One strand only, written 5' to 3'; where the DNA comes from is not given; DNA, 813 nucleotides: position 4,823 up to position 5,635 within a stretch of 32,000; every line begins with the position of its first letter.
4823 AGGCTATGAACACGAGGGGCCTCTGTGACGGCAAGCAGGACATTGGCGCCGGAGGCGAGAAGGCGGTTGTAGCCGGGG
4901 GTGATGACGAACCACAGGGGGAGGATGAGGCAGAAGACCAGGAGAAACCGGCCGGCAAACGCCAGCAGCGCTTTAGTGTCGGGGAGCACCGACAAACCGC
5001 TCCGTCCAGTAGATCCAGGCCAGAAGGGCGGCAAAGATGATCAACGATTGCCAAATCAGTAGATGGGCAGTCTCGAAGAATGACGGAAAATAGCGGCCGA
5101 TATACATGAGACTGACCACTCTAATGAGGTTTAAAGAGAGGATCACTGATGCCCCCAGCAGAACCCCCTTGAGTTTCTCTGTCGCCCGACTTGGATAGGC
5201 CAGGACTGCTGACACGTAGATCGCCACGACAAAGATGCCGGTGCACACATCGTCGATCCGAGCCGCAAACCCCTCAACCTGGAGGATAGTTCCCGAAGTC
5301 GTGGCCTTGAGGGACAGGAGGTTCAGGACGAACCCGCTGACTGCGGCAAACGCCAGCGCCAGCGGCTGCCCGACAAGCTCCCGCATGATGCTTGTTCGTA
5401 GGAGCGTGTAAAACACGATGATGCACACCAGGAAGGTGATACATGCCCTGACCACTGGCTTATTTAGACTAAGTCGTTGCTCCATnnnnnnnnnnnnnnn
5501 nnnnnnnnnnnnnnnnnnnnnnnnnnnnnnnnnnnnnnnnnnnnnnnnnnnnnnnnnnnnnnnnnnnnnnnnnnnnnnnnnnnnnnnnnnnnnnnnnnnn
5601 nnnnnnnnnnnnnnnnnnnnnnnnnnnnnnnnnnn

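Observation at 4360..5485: Minimal 170-aa exosortase with an overlapping partner membrane protein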

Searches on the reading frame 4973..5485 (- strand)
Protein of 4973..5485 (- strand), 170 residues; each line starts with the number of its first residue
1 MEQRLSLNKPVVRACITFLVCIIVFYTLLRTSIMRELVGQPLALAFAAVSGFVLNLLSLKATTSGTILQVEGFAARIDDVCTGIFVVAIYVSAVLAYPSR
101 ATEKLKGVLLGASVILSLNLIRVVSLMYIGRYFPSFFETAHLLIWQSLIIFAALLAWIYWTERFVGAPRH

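Call 6: search_protein_families(library=ncbifam, proteins=[window:4973-5485:-], max_evalue=1)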
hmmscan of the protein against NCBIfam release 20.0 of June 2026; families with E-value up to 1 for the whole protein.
window:4973-5485:- (170 aa): 17 families
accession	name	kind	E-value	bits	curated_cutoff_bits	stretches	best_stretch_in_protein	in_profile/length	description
TIGR04177.1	exosort_XrtH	exception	5.2e-26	91.5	86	1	12-161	1-152/158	exosortase H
TIGR04144.1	archaeo_VPXXXP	exception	5e-20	72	150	1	42-165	29-154/156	archaeosortase B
NF046081.1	exosort_XrtX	exception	7.1e-18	65.1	170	1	11-164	8-162/168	exosortase X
TIGR04178.1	exo_archaeo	signature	1e-14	54.6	23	1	76-160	2-93/97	exosortase/archaeosortase family protein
TIGR04300.1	exosort_XrtM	exception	1.7e-12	48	125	1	76-161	56-141/150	exosortase family protein XrtM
TIGR04124.1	archaeo_artE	exception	1.4e-10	41.5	95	1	16-160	10-147/153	archaeosortase family protein ArtE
TIGR04128.1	exoso_Fjoh_1448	exception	1.4e-08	35.1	90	1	17-164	18-172/174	exosortase family protein XrtF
TIGR04125.1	exosort_PGF_TRM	exception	6.7e-08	32.3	75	1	38-137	101-204/271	archaeosortase A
NF046083.1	exosort_XrtY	exception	1e-07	32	160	1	46-158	53-164/168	exosortase Y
NF012182.0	exosortase_XrtQ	exception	0.00036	20.1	270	1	36-141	127-236/256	exosortase Q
TIGR04156.1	cyanoexo_CrtB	exception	0.00042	19.9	300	1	40-124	136-226/280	cyanoexosortase B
TIGR04489.1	exosort_XrtO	exception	0.00051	18.9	250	1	17-159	110-254/451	exosortase O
TIGR04293.1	archaeo_artF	exception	0.00097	19.2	150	1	21-143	15-138/166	archaeosortase family protein ArtF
NF033505.2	paceosortase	exception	0.001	19.2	80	1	50-159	34-143/167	pacearchaeosortase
NF035943.2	exosort_XrtV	exception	0.0023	17.3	313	1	23-164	120-265/270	exosortase V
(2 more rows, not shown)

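Call 7: search_protein_families(library=pfam, proteins=[window:4973-5485:-], max_evalue=1)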
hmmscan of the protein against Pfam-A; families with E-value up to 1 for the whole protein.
window:4973-5485:- (170 aa): 3 families
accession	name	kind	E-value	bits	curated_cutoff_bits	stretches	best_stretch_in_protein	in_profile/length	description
PF09721.15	Exosortase_EpsH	-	2.4e-09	37.4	25.7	1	24-160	110-252/254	Transmembrane exosortase (Exosortase_EpsH)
PF09477.16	Type_III_YscG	-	0.042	14.4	32.1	1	118-157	42-80/116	Bacterial type III secretion system chaperone protein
PF08137.17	DVL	-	0.31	11.3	19.6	1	12-21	10-19/19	DVL family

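Call 14: find_encoding_contigs(protein=window:4973-5485:-, flank=10000, max_places=6)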
Protein window:4973-5485:- (170 aa): 14 contigs read that carry it; 6 places shown.
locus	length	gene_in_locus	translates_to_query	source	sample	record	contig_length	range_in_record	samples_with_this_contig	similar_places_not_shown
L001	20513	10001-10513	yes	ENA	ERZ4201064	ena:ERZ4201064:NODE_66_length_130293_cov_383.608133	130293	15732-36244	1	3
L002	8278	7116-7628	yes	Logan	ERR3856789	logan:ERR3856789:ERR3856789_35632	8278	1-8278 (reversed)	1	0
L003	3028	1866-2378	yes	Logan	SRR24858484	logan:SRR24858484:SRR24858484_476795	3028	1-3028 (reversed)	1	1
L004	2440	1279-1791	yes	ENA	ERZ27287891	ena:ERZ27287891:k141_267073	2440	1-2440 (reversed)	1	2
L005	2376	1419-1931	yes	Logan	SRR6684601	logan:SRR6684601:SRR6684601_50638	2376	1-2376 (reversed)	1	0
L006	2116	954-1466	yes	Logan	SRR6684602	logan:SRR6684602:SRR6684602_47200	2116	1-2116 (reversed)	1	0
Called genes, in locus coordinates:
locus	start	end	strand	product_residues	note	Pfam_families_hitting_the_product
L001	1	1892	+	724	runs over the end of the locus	PF10131:PTPS_related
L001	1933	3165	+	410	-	PF07592:DDE_Tnp_ISAZ013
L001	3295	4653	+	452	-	PF04055:Radical_SAM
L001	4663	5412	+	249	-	PF00535:Glycos_transf_2, PF13641:Glyco_tranf_2_3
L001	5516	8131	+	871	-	PF07691:PA14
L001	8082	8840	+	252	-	PF13641:Glyco_tranf_2_3, PF00535:Glycos_transf_2, PF10111:Glyco_tranf_2_2 (weak)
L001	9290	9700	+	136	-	-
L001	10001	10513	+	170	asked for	PF09721:Exosortase_EpsH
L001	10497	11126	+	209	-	-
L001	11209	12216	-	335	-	PF00535:Glycos_transf_2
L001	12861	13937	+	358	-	-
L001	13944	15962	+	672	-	PF13231:PMT_2, PF07719:TPR_2 (weak), PF13414:TPR_11 (weak), PF13432:TPR_16, PF14559:TPR_19 (weak), PF23914:TPR_CcmH_CycH (weak), PF13424:TPR_12, PF14559:TPR_19, +13 more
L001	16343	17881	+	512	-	PF25852:DUF6242_C (faint), PF04616:Glyco_hydro_43 (faint), PF15892:BNR_4 (faint), PF13088:BNR_2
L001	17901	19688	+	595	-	PF13231:PMT_2, PF13428:TPR_14 (faint), PF09976:TPR_21 (faint), PF13414:TPR_11 (faint), PF13424:TPR_12 (weak), PF13432:TPR_16 (weak), PF00515:TPR_1 (weak), PF07719:TPR_2 (weak), +6 more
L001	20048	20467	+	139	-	PF04480:DUF559, PF18741:MTES_1575 (weak)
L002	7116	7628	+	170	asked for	PF09721:Exosortase_EpsH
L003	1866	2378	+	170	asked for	PF09721:Exosortase_EpsH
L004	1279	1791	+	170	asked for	PF09721:Exosortase_EpsH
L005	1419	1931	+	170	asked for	PF09721:Exosortase_EpsH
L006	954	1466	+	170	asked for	PF09721:Exosortase_EpsH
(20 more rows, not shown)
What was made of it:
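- Checked: Partner: 4360-5034(-) is the mechanical 224-aa TTG ORF and overlaps the XrtH gene by 62 nt. Gene callers on six independent contigs start the partner at the GTG at 4989, giving 209 aa (4360-4989) and a 17-nt overlap (call 14).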

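Call 18: find_homologous_proteins(query=window:4973-5485:-, max_evalue=0.001)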
Query window:4973-5485:- (170 aa): 125 proteins with E <= 0.001 among 468 candidates; the best 120 are listed.
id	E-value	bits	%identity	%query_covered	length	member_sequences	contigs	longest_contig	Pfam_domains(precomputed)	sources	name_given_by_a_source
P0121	2.5e-99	348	98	100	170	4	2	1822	PF09721.16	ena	-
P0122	2.2e-94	332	92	100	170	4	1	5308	PF09721.16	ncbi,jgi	-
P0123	3.9e-94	331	93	100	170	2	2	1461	PF09721.16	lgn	-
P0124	9.9e-93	326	91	100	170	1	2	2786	PF09721.16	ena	-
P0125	1.9e-92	326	90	100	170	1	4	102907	PF09721.16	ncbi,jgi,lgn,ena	-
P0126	2.9e-91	322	89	100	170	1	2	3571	PF09721.16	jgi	jgi:exosortase H (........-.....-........)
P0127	3.6e-90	318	89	100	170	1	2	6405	PF09721.16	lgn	-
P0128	4.5e-90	318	87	100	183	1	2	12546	PF09721.16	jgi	jgi:exosortase H (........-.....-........)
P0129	1.5e-89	316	86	100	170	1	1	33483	PF09721.16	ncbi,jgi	-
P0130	2.5e-89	315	87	100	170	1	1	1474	PF09721.16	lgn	-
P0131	2.7e-89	315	86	100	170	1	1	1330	PF09721.16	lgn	-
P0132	6.6e-89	314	86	100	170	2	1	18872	PF09721.16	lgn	-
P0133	6.0e-86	304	84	100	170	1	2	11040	PF09721.16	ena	-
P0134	7.6e-86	304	86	100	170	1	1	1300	PF09721.16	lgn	-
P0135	1.6e-85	303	82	100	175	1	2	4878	PF09721.16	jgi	jgi:exosortase H (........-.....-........)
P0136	1.5e-84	300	84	100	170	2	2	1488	PF09721.16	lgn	-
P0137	3.6e-84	299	82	100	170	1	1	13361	PF09721.16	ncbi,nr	ncbi:MAG TPA: exosortase H [Verrucomicrobiae bacterium]|nr:exosortase H [Verrucomicrobiae bacterium]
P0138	6.2e-84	298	82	100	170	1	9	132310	PF09721.16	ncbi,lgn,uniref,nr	ncbi:membrane protein [Candidatus Methylomirabilis lanthanidiphila]|uniref:Membrane protein n=1 Tax=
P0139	8.8e-84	297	84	99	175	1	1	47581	PF09721.16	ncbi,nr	ncbi:MAG: exosortase H [Candidatus Methylomirabilis oxyfera]|nr:exosortase H [Candidatus Methylomira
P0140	1.6e-83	297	82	100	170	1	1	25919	PF09721.16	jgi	jgi:exosortase H (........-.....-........)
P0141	2.3e-83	296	80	100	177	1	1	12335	PF09721.16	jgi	jgi:exosortase H (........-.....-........)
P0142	2.5e-83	296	81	100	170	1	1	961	PF09721.16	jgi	jgi:exosortase H (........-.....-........)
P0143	5.5e-83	295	81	100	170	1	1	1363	PF09721.16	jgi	jgi:exosortase H (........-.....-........)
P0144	9.5e-83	294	81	100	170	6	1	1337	PF09721.16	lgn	-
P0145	1.2e-82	294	82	100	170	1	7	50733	PF09721.16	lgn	-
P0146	2.6e-82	293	88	94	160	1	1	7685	PF09721.16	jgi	jgi:exosortase H (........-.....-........)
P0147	3.4e-82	292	81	100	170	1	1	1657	PF09721.16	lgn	-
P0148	4.6e-82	292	79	100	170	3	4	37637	PF09721.16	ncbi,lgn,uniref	ncbi:exosortase H [Candidatus Methylomirabilis sp.]|uniref:exosortase H n=1 Tax=Candidatus Methylomi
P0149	6.7e-82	291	83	96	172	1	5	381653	PF09721.16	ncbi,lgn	-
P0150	7.5e-82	291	87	94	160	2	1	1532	PF09721.16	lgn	-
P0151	1.4e-81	290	80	100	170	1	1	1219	PF09721.16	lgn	-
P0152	3.7e-81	289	79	100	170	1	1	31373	PF09721.16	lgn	-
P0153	3.8e-81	289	81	100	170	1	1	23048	PF09721.16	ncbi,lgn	-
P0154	1.6e-80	287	79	100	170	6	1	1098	PF09721.16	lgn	-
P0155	8.8e-80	284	79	100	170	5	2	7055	PF09721.16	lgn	-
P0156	1.3e-79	284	79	100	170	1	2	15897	PF09721.16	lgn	-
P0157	3.3e-79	283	79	95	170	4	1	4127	PF09721.16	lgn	-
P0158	3.3e-79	283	79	100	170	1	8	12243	PF09721.16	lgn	-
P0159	2.5e-78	280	76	100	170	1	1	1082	PF09721.16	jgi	jgi:exosortase H (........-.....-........)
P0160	3.3e-78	279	80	95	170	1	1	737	PF09721.16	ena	-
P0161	1.3e-77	277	77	100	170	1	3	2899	PF09721.16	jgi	jgi:exosortase H (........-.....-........)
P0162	1.8e-77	277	75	100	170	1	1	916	PF09721.16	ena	-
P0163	2.3e-77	277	77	98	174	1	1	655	PF09721.16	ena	-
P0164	2.3e-77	277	76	100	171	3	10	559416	PF09721.16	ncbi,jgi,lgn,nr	ncbi:MAG: hypothetical protein C3F12_05605 [Candidatus Methylomirabilota bacterium]|nr:hypothetical 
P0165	3.4e-77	276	75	100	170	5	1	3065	PF09721.16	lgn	-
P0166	5.5e-77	275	75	100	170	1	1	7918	PF09721.16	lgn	-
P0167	1.6e-76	274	78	96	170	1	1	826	PF09721.16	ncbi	-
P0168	1.1e-75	271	75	100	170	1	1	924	PF09721.16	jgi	-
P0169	1.1e-75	271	76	100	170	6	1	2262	PF09721.16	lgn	-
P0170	1.1e-75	271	76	99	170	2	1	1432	PF09721.16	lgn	-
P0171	1.3e-75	271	78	95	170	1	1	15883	PF09721.16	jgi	jgi:exosortase H (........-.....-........)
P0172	3.2e-75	270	81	94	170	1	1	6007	PF09721.16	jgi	jgi:exosortase H (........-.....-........)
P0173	5.7e-74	266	72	100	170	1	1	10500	PF09721.16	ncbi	-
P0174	8.4e-74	265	73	100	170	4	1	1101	PF09721.16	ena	-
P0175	9.6e-74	265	76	95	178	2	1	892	PF09721.16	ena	-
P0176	1.6e-73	264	74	100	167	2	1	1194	PF09721.16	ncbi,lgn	-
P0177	2.6e-73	263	72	100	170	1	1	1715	PF09721.16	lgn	-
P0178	2.7e-73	263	72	100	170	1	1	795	PF09721.16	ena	-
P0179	3.3e-73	263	74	98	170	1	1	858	PF09721.16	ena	-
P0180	5.1e-73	262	78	94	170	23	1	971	PF09721.16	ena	-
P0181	1.3e-72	261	72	98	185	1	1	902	PF09721.16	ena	-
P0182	1.7e-72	261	76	98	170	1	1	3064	PF09721.16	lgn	-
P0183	1.9e-72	261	72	98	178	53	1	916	PF09721.16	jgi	-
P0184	2.8e-72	260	81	90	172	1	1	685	PF09721.16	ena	-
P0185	3.8e-72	260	73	99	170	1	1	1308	PF09721.16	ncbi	-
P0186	4.2e-72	259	73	99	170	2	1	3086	PF09721.16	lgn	-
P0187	4.2e-72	259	70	100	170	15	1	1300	PF09721.16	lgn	-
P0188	4.6e-72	259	71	99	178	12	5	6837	PF09721.16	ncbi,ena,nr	ncbi:MAG TPA: exosortase H [Candidatus Methylomirabilis sp.]|nr:exosortase H [Candidatus Methylomira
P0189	6.4e-72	259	74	95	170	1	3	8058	PF09721.16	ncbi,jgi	jgi:exosortase H (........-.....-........)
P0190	7.3e-72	259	71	100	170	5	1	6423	PF09721.16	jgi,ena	-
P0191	8.4e-72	258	75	98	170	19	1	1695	PF09721.16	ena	-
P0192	8.8e-72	258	74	96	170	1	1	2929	PF09721.16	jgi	jgi:exosortase H (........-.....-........)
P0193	9.1e-72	258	73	95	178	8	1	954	PF09721.16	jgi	-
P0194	1.0e-71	258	75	98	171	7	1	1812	PF09721.16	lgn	-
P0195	1.2e-71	258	72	98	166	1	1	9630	PF09721.16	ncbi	-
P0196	1.7e-71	257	71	100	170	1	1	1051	PF09721.16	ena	-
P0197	2.1e-71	257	75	95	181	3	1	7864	PF09721.16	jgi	jgi:exosortase H (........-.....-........)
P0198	2.2e-71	257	80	90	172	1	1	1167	PF09721.16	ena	-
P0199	2.3e-71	257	72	100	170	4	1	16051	PF09721.16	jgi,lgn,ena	-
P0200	2.6e-71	257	74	99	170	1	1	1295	PF09721.16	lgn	-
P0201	5.5e-71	256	76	94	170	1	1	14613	PF09721.16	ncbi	-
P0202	7.6e-71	255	88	81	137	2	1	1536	PF09721.16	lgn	-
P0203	7.7e-71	255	71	100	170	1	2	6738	PF09721.16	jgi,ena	-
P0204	8.7e-71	255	73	99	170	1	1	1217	PF09721.16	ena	-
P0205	1.1e-70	255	73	99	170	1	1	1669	PF09721.16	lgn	-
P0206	1.6e-70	254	72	99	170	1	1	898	PF09721.16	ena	-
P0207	1.9e-70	254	72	95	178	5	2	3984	PF09721.16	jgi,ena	-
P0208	3.0e-70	253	72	100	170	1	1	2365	PF09721.16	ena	-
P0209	3.6e-70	253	74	94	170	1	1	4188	PF09721.16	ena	-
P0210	4.2e-70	253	87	81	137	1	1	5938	PF09721.16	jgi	jgi:archaeosortase B (VPXXXP-CTERM-specific)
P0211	5.0e-70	253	74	94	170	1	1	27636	PF09721.16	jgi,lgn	jgi:exosortase H (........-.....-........)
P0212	6.1e-70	252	73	94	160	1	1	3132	PF09721.16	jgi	jgi:exosortase H (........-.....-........)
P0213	9.5e-70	252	71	100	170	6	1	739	PF09721.16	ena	-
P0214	1.3e-69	251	68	100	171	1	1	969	PF09721.16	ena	-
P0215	1.7e-69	251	70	100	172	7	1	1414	PF09721.16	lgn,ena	-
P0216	1.7e-69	251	71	100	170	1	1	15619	PF09721.16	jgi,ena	-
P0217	3.4e-69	250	85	81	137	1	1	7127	PF09721.16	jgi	jgi:archaeosortase B (VPXXXP-CTERM-specific)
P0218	4.8e-69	250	76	94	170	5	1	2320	PF09721.16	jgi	jgi:exosortase H (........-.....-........)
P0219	7.5e-69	249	70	99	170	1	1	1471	PF09721.16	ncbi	-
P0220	8.6e-69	249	73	95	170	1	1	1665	PF09721.16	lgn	-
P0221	9.7e-69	249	73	94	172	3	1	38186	PF09721.16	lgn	-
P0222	1.6e-68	248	70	99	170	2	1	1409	PF09721.16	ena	-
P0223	2.3e-68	247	69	100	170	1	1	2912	PF09721.16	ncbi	ncbi:MAG: archaeosortase/exosortase family protein [Terriglobia bacterium]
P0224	1.2e-66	242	69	97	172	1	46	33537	PF09721.16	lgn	-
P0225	1.6e-66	241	70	99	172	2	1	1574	PF09721.16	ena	-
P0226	1.7e-66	241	68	100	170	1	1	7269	PF09721.16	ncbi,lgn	-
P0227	4.0e-64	234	67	99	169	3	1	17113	PF09721.16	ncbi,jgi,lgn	jgi:exosortase/archaeosortase family protein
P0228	4.5e-64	233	69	96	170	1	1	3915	PF09721.16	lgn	-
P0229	5.3e-64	233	67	96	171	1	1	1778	PF09721.16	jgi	jgi:exosortase H (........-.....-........)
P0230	2.1e-63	231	69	94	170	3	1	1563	PF09721.16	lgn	-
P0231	8.7e-62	226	67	96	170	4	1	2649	PF09721.16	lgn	-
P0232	1.4e-61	225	79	78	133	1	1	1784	PF09721.16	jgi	jgi:exosortase/archaeosortase family protein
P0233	1.8e-60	222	68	93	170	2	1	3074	PF09721.16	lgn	-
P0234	2.1e-60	221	63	100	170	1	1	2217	PF09721.16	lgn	-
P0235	1.6e-57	212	92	67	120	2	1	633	PF09721.16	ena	-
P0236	1.9e-54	202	83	68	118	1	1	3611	PF09721.16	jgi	jgi:exosortase/archaeosortase family protein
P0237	7.5e-38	148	75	54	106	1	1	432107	PF09721.16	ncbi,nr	ncbi:MAG: archaeosortase/exosortase family protein [Candidatus Methylomirabilis sp.]|nr:archaeosorta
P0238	2.5e-30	124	45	92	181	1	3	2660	PF09721.16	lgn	-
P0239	8.9e-28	115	46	87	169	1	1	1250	PF09721.16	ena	-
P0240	2.4e-26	111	39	94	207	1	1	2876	PF09721.16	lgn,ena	-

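Call 21: find_related_loci(query=A2, collection=genome_contigs, flank=6000)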
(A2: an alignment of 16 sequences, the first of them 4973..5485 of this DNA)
Query A2 (170 aa) in genome_contigs; peptide patterns used: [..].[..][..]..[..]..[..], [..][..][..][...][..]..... (x = any residue, [..] = any of these).
122 stretches matched a pattern; 86 encode a relative of the query (tblastn E <= 1e-3); the best 80 are kept; 80 distinct loci.
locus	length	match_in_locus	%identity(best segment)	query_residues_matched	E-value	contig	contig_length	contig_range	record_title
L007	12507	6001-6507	84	1-169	4e-91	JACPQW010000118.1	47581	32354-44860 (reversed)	MAG: Candidatus Methylomirabilis oxygeniifera isolate NC_groundwater_663_Ag_B-0.1um_59_32 B_1_S1_Biohub_coassembly_k141_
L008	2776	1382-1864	74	10-170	5e-80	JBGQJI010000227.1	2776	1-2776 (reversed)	MAG: Candidatus Methylomirabilis sp. isolate OBJ2_061818_070_27 k141_418288_length_2776_cov_6.9890, whole genome shotgun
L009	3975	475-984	66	1-170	4e-77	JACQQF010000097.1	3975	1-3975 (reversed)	MAG: Candidatus Methylomirabilota bacterium isolate NC_groundwater_1326_Ag_S-0.2um_61_204 S_p2_S4_coassembly_k141_337700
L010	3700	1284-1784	43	2-168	6e-40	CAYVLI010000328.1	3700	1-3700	MAG TPA_asm: uncultured Nitrospinota bacterium isolate binchicken_co172_105 genome assembly, contig: NODE_26941_length_3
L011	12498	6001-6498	35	2-163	8e-34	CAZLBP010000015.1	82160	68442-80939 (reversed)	MAG TPA_asm: uncultured Ignavibacteriales bacterium isolate SRP141376_co3_222 genome assembly, contig: NODE_602_length_8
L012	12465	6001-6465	36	9-163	9e-31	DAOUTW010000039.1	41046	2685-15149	MAG TPA_asm: Candidatus Zixiibacteriota bacterium isolate CSMAG_807 CSMAG_807_k141_941215_length_41046_cov_11.9944, whol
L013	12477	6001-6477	41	5-162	8e-31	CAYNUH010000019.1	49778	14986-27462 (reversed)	MAG TPA_asm: uncultured Acidobacteriota bacterium isolate SRP119689_co1_262 genome assembly, contig: NODE_766_length_497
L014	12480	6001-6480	40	8-168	5e-30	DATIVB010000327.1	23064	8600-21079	MAG TPA_asm: Chondromyces sp. isolate SMAG_U15996 k141_641155, whole genome shotgun sequence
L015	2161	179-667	36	5-163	6e-30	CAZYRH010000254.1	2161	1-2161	MAG TPA_asm: uncultured Ignavibacteriales bacterium isolate binchicken_co100_268 genome assembly, contig: NODE_83171_len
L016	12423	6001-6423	36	23-163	2e-29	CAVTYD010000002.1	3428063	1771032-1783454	MAG: uncultured Acidobacteriota bacterium isolate MFD06714.bin.2.31 genome assembly, contig: contig_15739, whole genome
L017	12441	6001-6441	34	18-164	2e-28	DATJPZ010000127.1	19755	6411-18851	MAG TPA_asm: Thermoanaerobaculia bacterium isolate SMAG_U14926 k141_4513106, whole genome shotgun sequence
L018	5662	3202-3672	38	8-160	7e-28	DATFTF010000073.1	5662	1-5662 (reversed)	MAG TPA_asm: Thermoanaerobaculia bacterium isolate SMAG_U9403 k141_2134598, whole genome shotgun sequence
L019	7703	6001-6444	35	18-165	8e-28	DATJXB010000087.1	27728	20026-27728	MAG TPA_asm: Thermoanaerobaculia bacterium isolate SMAG_U15115 k141_1417582, whole genome shotgun sequence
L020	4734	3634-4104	39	8-164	1e-27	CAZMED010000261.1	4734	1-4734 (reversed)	MAG TPA_asm: uncultured Thermoanaerobaculia bacterium isolate binchicken_co176_97 genome assembly, contig: NODE_18893_le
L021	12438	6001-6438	37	18-163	3e-27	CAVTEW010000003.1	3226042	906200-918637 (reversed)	MAG: uncultured Acidobacteriota bacterium isolate MFD00822.bin.1.85 genome assembly, contig: contig_52079, whole genome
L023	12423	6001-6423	38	23-163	2e-27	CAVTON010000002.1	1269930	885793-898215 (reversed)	MAG: uncultured Acidobacteriota bacterium isolate MFD00822.bin.1.116 genome assembly, contig: contig_58099, whole genome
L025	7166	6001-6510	40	3-170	2e-26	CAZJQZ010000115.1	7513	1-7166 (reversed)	MAG TPA_asm: uncultured Dehalococcoidia bacterium isolate binchicken_co334_59 genome assembly, contig: NODE_18931_length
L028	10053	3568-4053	34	2-163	8e-26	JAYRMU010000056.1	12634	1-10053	MAG: Thermoanaerobaculia bacterium isolate XM2_XAASGE4bin.10 k141_920687, whole genome shotgun sequence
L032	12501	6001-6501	35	4-169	5e-25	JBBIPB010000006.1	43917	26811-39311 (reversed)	MAG: Acidobacteriota bacterium isolate QH2S170213_bin_293 NODE_893_length_43917_cov_8.667411, whole genome shotgun seque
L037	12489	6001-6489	36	3-162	2e-24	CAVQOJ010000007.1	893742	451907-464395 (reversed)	MAG: uncultured Holophagae bacterium isolate MFD09964.bin.1.228 genome assembly, contig: contig_28740, whole genome shot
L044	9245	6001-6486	33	3-162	9e-24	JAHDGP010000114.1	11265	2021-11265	MAG: Bacteroidetes bacterium isolate MAG-49 RZ_16472, whole genome shotgun sequence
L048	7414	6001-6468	33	13-168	8e-23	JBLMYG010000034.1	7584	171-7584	MAG: Acidithiobacillales bacterium isolate MAG235 PRJNA957066_bin18_renamed_33, whole genome shotgun sequence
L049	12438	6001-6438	35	18-163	1e-22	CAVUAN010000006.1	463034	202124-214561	MAG: uncultured Acidobacteriota bacterium isolate MFD02134.bin.2.200 genome assembly, contig: contig_16219, whole genome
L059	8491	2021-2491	33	8-163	3e-21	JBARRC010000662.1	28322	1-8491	MAG: Phycisphaerae bacterium isolate MFD13433_ilm_asm_bin31 k127_158230, whole genome shotgun sequence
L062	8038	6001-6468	31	12-166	1e-20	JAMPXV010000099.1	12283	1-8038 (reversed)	MAG: Lysobacter sp. isolate R2F_R2FSRR_metabat.48 R2F_C2929, whole genome shotgun sequence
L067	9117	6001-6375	32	47-170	9e-20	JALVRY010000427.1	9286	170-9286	MAG: Thiotrichaceae bacterium isolate A3_metabat2_scaf2bin.246 A3_NODE_7212_length_9286_cov_2.032864, whole genome shotg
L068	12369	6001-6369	33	40-160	1e-19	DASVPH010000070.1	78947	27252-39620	MAG TPA_asm: Casimicrobiaceae bacterium isolate SMAG_U3174 k141_150359, whole genome shotgun sequence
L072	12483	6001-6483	30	11-169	9e-20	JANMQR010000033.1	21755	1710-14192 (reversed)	MAG: Burkholderiales bacterium isolate OTE_51_metabat_170 OTE_51_k141_205563, whole genome shotgun sequence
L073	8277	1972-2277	36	47-148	4e-18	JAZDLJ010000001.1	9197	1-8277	MAG: bacterium isolate MEGAHIT-group-0.590 k141_19159246, whole genome shotgun sequence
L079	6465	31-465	34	18-160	1e-17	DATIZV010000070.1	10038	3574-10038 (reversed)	MAG TPA_asm: Usitatibacter sp. isolate SMAG_U15310 k141_84756, whole genome shotgun sequence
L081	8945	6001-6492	30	3-160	3e-17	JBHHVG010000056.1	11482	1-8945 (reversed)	MAG: Myxococcota bacterium isolate S.4.sp2_bin.9 NODE_2399_length_11482_cov_4.023016, whole genome shotgun sequence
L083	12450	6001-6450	28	13-160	4e-17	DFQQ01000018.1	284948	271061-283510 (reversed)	MAG TPA_asm: Acidovorax delafieldii isolate UBA3485 UBA3485_contig_335, whole genome shotgun sequence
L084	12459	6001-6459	30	9-161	1e-16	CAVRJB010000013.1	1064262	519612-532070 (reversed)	MAG: uncultured Acidobacteriota bacterium isolate MFD05942.bin.2.349 genome assembly, contig: contig_6037, whole genome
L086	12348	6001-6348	36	47-162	8e-16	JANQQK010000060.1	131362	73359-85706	MAG: Phycisphaerae bacterium isolate IP29b_bin.25 k99_1892144, whole genome shotgun sequence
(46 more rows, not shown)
